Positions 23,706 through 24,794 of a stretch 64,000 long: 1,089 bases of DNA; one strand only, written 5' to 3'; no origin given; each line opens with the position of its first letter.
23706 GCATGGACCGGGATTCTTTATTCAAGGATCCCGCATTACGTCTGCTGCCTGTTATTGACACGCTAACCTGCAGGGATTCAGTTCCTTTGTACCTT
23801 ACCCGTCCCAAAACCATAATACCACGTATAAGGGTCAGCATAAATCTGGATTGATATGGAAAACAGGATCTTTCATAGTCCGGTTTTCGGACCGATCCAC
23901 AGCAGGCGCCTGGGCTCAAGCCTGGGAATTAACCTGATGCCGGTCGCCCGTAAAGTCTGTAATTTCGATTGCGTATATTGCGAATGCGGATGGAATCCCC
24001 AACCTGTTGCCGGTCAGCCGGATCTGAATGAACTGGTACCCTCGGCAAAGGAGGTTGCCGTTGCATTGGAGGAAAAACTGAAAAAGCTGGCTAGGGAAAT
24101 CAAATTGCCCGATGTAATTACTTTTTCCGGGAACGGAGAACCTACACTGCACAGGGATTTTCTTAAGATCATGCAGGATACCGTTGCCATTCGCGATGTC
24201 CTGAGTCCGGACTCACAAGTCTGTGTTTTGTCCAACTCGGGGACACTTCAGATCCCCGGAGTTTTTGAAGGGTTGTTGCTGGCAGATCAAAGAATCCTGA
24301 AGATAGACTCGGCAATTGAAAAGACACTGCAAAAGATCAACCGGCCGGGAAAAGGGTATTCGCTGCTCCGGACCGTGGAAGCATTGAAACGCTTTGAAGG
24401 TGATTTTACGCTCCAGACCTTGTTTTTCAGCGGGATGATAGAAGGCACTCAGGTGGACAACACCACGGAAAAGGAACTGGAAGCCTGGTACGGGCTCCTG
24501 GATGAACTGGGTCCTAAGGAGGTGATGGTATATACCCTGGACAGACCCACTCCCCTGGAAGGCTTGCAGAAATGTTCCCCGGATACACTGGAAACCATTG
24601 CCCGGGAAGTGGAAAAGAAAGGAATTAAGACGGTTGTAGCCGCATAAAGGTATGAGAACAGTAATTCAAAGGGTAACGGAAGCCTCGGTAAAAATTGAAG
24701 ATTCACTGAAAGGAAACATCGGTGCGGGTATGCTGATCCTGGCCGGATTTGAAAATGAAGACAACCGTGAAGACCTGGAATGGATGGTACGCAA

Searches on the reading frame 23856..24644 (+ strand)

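Call 108: search_protein_families(library=pfam, proteins=[window:23856-24644:+], max_evalue=0.00001)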
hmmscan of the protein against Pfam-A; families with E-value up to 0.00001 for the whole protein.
window:23856-24644:+ (263 aa): 1 family
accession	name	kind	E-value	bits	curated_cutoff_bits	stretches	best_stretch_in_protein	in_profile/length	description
PF04055.27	Radical_SAM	-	8.8e-09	36.2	29.5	1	34-183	6-142/166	Radical SAM superfamily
